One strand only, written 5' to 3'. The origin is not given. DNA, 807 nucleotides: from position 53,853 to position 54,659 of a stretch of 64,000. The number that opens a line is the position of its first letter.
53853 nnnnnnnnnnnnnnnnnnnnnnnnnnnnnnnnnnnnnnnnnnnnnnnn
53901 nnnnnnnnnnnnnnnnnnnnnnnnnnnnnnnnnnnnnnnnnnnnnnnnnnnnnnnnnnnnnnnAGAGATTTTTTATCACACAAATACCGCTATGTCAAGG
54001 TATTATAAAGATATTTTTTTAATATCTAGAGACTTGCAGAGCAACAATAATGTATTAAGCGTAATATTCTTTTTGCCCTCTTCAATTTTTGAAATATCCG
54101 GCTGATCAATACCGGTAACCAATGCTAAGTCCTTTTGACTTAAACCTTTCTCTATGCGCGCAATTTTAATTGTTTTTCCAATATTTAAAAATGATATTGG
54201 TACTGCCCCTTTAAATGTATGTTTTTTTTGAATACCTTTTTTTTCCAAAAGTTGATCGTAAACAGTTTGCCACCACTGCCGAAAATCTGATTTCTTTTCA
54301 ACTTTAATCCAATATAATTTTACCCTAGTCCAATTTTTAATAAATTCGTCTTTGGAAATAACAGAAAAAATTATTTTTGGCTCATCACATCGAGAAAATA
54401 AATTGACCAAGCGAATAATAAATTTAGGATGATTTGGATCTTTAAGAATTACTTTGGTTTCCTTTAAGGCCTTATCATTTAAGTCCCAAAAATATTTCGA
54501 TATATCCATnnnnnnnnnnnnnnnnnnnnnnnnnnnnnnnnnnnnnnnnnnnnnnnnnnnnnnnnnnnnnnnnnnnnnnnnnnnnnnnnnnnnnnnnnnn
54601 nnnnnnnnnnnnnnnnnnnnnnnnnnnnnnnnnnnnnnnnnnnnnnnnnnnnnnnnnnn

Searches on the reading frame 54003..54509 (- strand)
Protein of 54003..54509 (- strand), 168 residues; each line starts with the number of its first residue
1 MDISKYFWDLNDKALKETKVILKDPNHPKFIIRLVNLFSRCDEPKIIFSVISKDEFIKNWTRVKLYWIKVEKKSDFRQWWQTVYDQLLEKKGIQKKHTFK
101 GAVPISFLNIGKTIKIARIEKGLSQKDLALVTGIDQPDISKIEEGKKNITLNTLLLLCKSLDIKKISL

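Call 3: search_protein_families(library=pfam, proteins=[window:54003-54509:-], max_evalue=1)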
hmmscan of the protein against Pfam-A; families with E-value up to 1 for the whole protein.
window:54003-54509:- (168 aa): 8 families
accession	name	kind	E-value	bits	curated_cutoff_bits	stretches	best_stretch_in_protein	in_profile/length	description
PF01381.28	HTH_3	-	1.4e-12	47.9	23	1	114-163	1-50/55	Helix-turn-helix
PF12844.13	HTH_19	-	6.5e-08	32.8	30.2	1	111-163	1-53/64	Helix-turn-helix domain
PF13443.12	HTH_26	-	2.5e-07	31.3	22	1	115-164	3-53/63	Cro/C1-type HTH DNA-binding domain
PF13744.12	HTH_37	-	5.4e-05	23.4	27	1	112-162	21-72/80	Helix-turn-helix domain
PF13560.12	HTH_31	-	7.6e-05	23.4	27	1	111-159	3-52/64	Helix-turn-helix domain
PF13413.12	HTH_25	-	0.0049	17.1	24.6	1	115-146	3-34/62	Helix-turn-helix domain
PF12802.13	MarR_2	-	0.23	12.1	27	1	117-142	15-40/61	MarR family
PF22100.1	VtrA_C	-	0.24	12.1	27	0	37-78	41-76/87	VtrA C-terminal periplasmic domain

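Call 4: search_protein_families(library=ncbifam, proteins=[window:54003-54509:-], max_evalue=1)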
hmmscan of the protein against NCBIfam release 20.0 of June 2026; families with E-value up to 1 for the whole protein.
window:54003-54509:- (168 aa): 13 families
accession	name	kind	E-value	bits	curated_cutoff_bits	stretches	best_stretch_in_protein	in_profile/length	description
TIGR03070.1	couple_hipB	subfamily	1.8e-11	43.8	71.65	1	109-163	2-56/58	type II toxin-antitoxin system Y4mF family antitoxin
NF047948.1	male_kill_WMK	equivalog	2.4e-06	27.2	300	1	109-164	5-60/300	WO male-killing family protein Wmk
NF006015.0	PRK08154.1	subfamily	3.3e-06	26.5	204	1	108-164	29-85/314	anaerobic benzoate catabolism transcriptional regulator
NF007271.0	PRK09726.1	equivalog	1.2e-05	25.3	79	1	111-164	14-67/88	type II toxin-antitoxin system antitoxin HipB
NF041951.1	phage_RstR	subfamily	5.5e-05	23.4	80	1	109-163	2-56/108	RstR family transcriptional repressor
TIGR00270.2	TIGR00270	equivalog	0.00015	21.6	110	1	109-164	75-130/159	multiprotein bridging factor aMBF1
TIGR03830.1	CxxCG_CxxCG_HTH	subfamily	0.00048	19.9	61.8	1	110-159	66-115/127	type II TA system antitoxin MqsA family protein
NF007408.0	PRK09943.1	equivalog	0.00072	19.2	211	1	108-160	6-58/185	HTH-type transcriptional regulator PuuR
NF046032.1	TransRegSlrRBacil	equivalog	0.0011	19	250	1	110-163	2-56/149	HTH-type transcriptional regulator SlrR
NF041575.1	antitoxPezA_Strep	equivalog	0.0019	18.2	290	1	110-166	2-58/158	type II toxin-antitoxin system antitoxin PezA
NF041493.1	MobT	equivalog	0.0073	15.1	600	1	115-161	2-48/383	MobT family relaxase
NF003162.0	PRK04140.1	equivalog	0.0089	15.1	263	1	111-163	128-180/317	transcriptional regulator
TIGR02607.1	antidote_HigA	equivalog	0.01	15.7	47.7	1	122-162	20-60/81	HigA family addiction module antitoxin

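Call 5: search_protein_families(library=padloc, proteins=[window:54003-54509:-], max_evalue=1)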
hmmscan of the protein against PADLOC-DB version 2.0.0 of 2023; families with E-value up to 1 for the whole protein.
window:54003-54509:- (168 aa): 23 families
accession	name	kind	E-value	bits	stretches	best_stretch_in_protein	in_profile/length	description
PDLC02926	HTH_VI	-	4.1e-13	47.4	1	109-167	1-59/92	-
PDLC03664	Control_protein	-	1e-08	33.5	1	109-164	13-68/74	control protein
PDLC03668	Control_protein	-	1.2e-08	33.3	1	113-165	12-64/79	control protein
PDLC04762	PDC-M64C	-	9.2e-08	30.1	1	87-161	6-79/97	-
PDLC04760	PDC-M64C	-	9.9e-07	27.1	1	114-166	31-83/93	-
PDLC03665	Control_protein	-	1.4e-06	26.4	1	110-166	9-66/77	control protein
PDLC03671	Control_protein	-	5.8e-06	24.5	1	118-162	23-67/84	control protein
PDLC04761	PDC-M64C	-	2.8e-05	22.6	1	114-164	38-88/100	-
PDLC04775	PDC-M69A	-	0.00024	19.6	1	107-163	5-61/113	-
PDLC03666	Control_protein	-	0.00024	19.5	1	110-162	7-59/77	control protein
PDLC03944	RmrA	-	0.00033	17.8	1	111-162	8-59/384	-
PDLC03536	REase_II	-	0.00034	18.4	1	111-164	12-65/237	Type II restriction enzyme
PDLC03953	RmrA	-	0.00036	17.9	1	111-161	7-57/373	-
PDLC03947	RmrA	-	0.00063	16.7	1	110-162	12-64/383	-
PDLC03952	RmrA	-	0.00073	16.5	1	111-162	24-75/395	-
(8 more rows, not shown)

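Call 9: find_homologous_proteins(query=window:54003-54509:-)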
Query window:54003-54509:- (168 aa): 363 proteins with E <= 0.001 among 412 candidates; the best 120 are listed.
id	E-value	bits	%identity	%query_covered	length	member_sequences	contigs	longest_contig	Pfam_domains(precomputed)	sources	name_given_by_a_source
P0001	3.4e-104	364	100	100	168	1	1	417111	PF12844.14,PF01381.29,PF13443.13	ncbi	ncbi:MAG: helix-turn-helix transcriptional regulator [Candidatus Omnitrophota bacterium]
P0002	8.3e-62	226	63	100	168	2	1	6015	PF13744.13,PF12844.14,PF01381.29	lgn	-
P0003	1.3e-61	225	61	100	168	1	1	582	PF12844.14,PF01381.29,PF13560.13,PF13443.13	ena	-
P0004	1.3e-61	225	61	100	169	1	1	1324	PF13744.13,PF12844.14,PF01381.29,PF13560.13,PF13443.13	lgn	-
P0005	1.8e-61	225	60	100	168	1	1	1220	PF13744.13,PF12844.14,PF01381.29,PF13560.13,PF13443.13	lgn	-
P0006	6.0e-61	223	60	99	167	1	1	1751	PF01381.29,PF13560.13,PF13443.13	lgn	-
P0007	6.6e-61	223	57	100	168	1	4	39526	PF12844.14,PF01381.29,PF13560.13,PF13443.13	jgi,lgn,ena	-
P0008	1.9e-60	221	59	99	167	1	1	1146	PF13744.13,PF12844.14,PF01381.29,PF24250.2,PF13560.13,PF13443.13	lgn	-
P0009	2.0e-60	221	60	100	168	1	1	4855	PF13744.13,PF12844.14,PF01381.29,PF13560.13,PF13443.13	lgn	-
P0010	5.5e-60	220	58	100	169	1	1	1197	PF12844.14,PF01381.29,PF13560.13,PF13443.13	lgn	-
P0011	6.9e-60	219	59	94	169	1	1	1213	PF12844.14,PF01381.29,PF13560.13,PF13443.13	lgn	-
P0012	9.4e-60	219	57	100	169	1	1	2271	PF12844.14,PF13413.13,PF01381.29,PF13560.13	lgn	-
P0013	9.6e-60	219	60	100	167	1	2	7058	PF12844.14,PF01381.29,PF13560.13,PF13443.13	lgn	-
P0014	9.7e-60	219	60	100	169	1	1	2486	PF12844.14,PF01381.29,PF13560.13,PF13443.13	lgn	-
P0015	9.9e-60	219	58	100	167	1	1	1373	PF13744.13,PF12844.14,PF01381.29,PF13560.13,PF13443.13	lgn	-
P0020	2.0e-59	218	60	99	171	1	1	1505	PF12844.14,PF01381.29,PF24250.2,PF13560.13,PF13443.13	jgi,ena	-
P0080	2.9e-56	208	57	100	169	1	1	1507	PF01381.29,PF24250.2,PF13560.13,PF13443.13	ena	-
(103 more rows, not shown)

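Call 16: find_related_loci(query=A1, collection=genome_contigs, flank=4000)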
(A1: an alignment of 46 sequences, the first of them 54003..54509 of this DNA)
Query A1 (168 aa) in genome_contigs; peptide patterns used: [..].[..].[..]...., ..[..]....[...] (x = any residue, [..] = any of these).
94 stretches matched a pattern; 75 encode a relative of the query (tblastn E <= 1e-3); 74 distinct loci.
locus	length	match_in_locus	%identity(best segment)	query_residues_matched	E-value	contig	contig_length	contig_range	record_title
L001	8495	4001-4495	63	1-166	2e-67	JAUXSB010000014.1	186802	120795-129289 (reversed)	MAG: Candidatus Omnitrophota bacterium isolate C12_metabat.bin.33_sub C12_k141_199370, whole genome shotgun sequence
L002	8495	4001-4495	61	3-168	1e-62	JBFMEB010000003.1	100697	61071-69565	MAG: Candidatus Omnitrophota bacterium isolate MAG234 MAG234_3, whole genome shotgun sequence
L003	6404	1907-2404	59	2-168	3e-62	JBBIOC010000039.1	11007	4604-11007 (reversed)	MAG: Candidatus Omnitrophota bacterium isolate RVF170221_bin_270 NODE_777_length_11007_cov_4.286888, whole genome shotgu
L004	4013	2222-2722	59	1-168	1e-61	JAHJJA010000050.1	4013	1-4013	MAG: Candidatus Omnitrophota bacterium isolate Modern_marine_rock_biofilm.mb.15 Modern_marine_rock.mb.15_k141_298321, wh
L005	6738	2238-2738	55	1-168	4e-61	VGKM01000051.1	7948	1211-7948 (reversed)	MAG: Candidatus Omnitrophota bacterium isolate K_DeepCast_150m_m1_084 K_DeepCast_150m_m1_084_Ga0194126_10019159, whole g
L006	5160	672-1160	58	4-168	5e-61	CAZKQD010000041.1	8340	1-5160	MAG TPA_asm: uncultured Planctomycetia bacterium isolate binchicken_co34_548 genome assembly, contig: NODE_15195_length_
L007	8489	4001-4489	58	4-168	2e-60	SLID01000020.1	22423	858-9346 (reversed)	MAG: Candidatus Omnitrophota bacterium isolate CSSed165cm_186R1 CSSed16-5cm-5034, whole genome shotgun sequence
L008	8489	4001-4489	58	4-168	2e-60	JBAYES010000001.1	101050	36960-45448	MAG: Candidatus Omnitrophota bacterium isolate SO_2016_CLC_T2_83 scaffold00033_PH3_Jul20_2016, whole genome shotgun sequ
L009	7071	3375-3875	57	1-168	2e-60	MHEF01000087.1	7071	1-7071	MAG: Nitrospirae bacterium RBG_13_39_12 RBG_13_scaffold_28113, whole genome shotgun sequence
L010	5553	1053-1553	55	1-168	3e-59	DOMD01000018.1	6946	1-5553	MAG TPA_asm: Candidatus Omnitrophota bacterium isolate UBA12090 contig_46182, whole genome shotgun sequence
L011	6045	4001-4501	54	1-168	2e-59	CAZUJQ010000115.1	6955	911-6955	MAG TPA_asm: uncultured Planctomycetales bacterium isolate binchicken_co21_390 genome assembly, contig: NODE_11796_lengt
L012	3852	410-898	58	4-168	3e-59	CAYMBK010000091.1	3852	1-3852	MAG TPA_asm: uncultured Planctomycetia bacterium isolate SRP067234_co1_283 genome assembly, contig: k99_114470, whole ge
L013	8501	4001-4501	57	1-168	8e-59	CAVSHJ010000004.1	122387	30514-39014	MAG: Thermodesulfovibrionales bacterium isolate MFD01299.bin.3.198 genome assembly, contig: contig_19690, whole genome s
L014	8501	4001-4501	57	1-168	9e-59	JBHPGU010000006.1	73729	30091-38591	Candidatus Omnitrophota bacterium isolate SAG AM-311-N09 NODE_6_length_73729_cov_30.496050, whole genome shotgun sequenc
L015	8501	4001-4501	54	1-168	9e-59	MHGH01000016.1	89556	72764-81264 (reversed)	MAG: Omnitrophica WOR_2 bacterium RBG_13_41_10 RBG_13_scaffold_53, whole genome shotgun sequence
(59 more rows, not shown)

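Call 18: predict_structure(alignment_id=A1)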
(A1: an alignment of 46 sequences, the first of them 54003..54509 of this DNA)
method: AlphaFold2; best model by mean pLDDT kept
length: 168 residues; sequences in the alignment: 46
mean_pLDDT: 87.2   pTM: 0.53
mean pLDDT of the five models: 87.2, 86.4, 86.3, 84.8, 84.7
residues with pLDDT >= 90: 99; 70-90: 56; 50-70: 5; < 50: 8
segments of 3 or more residues with pLDDT < 50: 94-101
pLDDT, mean of each block of 10 residues (from residue 1): 84 90 91 93 89 92 93 87 88 53 74 95 95 92 86 93 86
secondary structure, 60 per line:
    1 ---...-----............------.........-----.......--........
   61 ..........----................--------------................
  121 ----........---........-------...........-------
elements in order: H12-23 H30-38 H44-50 H53-70 H75-90 H105-120 H125-132 H136-143 H151-161

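Call 22: search_solved_structures(query=A1, max_evalue=1, show_alignments=0)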
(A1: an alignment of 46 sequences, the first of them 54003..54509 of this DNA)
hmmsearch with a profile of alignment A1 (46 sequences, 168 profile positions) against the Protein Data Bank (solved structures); distinct sequences matched with E-value up to 1: 93 (the best 60 are shown).
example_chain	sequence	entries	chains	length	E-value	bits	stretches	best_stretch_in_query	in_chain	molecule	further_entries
2b5a_A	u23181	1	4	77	2.5e-10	43.6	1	106-162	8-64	C.BclI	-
4ia8_A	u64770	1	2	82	1.9e-09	40.7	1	102-165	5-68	Regulatory protein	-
3g5g_A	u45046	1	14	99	2.2e-09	40.5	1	101-165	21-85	Regulatory protein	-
4i6t_A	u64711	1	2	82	3e-09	40.1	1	102-165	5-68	Regulatory protein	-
4fn3_A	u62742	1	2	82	3.1e-09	40.1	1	102-165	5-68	Regulatory protein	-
3clc_A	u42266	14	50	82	3.3e-09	40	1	102-165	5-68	Regulatory protein | R-M CONTROLLER PROTEIN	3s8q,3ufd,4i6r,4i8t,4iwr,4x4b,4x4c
3fya_A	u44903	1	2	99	3.8e-09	39.8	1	101-165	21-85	Regulatory protein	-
4i6u_A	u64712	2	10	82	5.7e-09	39.2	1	102-165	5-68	Regulatory protein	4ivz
4f8d_A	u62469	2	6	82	9.6e-09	38.5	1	102-165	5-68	Regulatory protein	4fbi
1y7y_A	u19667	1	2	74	2.7e-08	37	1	104-164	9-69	C.AhdI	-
8ezt_A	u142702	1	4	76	4.2e-07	33.1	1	108-163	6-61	HipB(Lp)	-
3kxa_A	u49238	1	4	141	4.8e-07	32.9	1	95-167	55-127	Putative uncharacterized protein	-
4yg1_A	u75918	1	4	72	9.9e-07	31.9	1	108-162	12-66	Antitoxin HipB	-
4yg4_A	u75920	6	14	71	1.1e-06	31.8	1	108-162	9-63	Antitoxin HipB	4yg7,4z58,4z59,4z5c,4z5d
4z5h_A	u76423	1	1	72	1.4e-06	31.4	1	108-162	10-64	Antitoxin HipB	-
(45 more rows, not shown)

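Call 62: find_related_loci(query=A1, collection=viral_contigs, flank=5000)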
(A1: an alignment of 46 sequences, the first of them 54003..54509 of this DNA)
Query A1 (168 aa) in viral_contigs; peptide patterns used: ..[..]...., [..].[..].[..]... (x = any residue, [..] = any of these).
33 stretches matched a pattern; 1 encode a relative of the query (tblastn E <= 1e-3); 1 distinct loci.
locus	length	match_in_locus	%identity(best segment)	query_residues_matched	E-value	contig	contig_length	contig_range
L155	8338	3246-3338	52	122-152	7e-6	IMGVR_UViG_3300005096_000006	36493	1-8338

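Call 63: search_dna_similar(query=window:54003-54509:-, collection=plasmids, mode=protein, max_evalue=0.001, max_rows=10)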
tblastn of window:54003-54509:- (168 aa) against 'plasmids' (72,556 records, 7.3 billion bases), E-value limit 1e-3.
No match.

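Call 71: search_protein_families(library=pfam, proteins=[P0008, P0020, P0080], max_evalue=0.1)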
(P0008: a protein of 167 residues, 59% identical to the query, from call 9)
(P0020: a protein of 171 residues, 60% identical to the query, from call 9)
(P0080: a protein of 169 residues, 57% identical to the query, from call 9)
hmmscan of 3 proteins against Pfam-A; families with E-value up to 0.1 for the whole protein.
P0008 (167 aa): 6 families
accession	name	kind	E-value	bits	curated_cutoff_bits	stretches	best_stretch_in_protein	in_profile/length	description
PF01381.28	HTH_3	-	1.9e-13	50.7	23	1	113-163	1-51/55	Helix-turn-helix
PF13560.12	HTH_31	-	1.7e-09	38.3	27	1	109-161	2-55/64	Helix-turn-helix domain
PF13443.12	HTH_26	-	1.2e-08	35.5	22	1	113-163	2-53/63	Cro/C1-type HTH DNA-binding domain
PF12844.13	HTH_19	-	4.4e-08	33.3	30.2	1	110-162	1-53/64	Helix-turn-helix domain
PF13744.12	HTH_37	-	3.4e-06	27.2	27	1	108-145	18-55/80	Helix-turn-helix domain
PF13413.12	HTH_25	-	0.00093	19.4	24.6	1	113-145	2-34/62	Helix-turn-helix domain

P0020 (171 aa): 7 families
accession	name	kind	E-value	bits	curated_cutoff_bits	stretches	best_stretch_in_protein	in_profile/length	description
PF01381.28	HTH_3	-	3.2e-14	53.1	23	1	115-164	1-50/55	Helix-turn-helix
PF13560.12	HTH_31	-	3.8e-09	37.2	27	1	111-163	2-55/64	Helix-turn-helix domain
PF12844.13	HTH_19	-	6.4e-09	36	30.2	1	112-165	1-54/64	Helix-turn-helix domain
PF13443.12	HTH_26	-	1.9e-07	31.7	22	1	117-168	4-56/63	Cro/C1-type HTH DNA-binding domain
PF13744.12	HTH_37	-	2.2e-05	24.6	27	1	110-162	18-68/80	Helix-turn-helix domain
PF14222.11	MOR2-PAG1_N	-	0.049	13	27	1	22-99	165-234/559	Cell morphogenesis N-terminal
PF13413.12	HTH_25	-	0.065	13.5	24.6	0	116-147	3-34/62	Helix-turn-helix domain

P0080 (169 aa): 6 families
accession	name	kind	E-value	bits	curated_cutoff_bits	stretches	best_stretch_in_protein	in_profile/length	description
PF01381.28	HTH_3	-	1.8e-09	37.9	23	1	113-162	1-50/55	Helix-turn-helix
PF13560.12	HTH_31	-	2.6e-06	28.1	27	1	109-161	2-55/64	Helix-turn-helix domain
PF13443.12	HTH_26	-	8.5e-06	26.4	22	1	120-162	9-52/63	Cro/C1-type HTH DNA-binding domain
PF12844.13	HTH_19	-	5.6e-05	23.4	30.2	1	110-162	1-53/64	Helix-turn-helix domain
PF13744.12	HTH_37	-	0.00044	20.4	27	1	112-155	22-66/80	Helix-turn-helix domain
PF08655.15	DASH_Ask1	-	0.05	14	20.7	1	58-86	29-57/64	DASH complex subunit Ask1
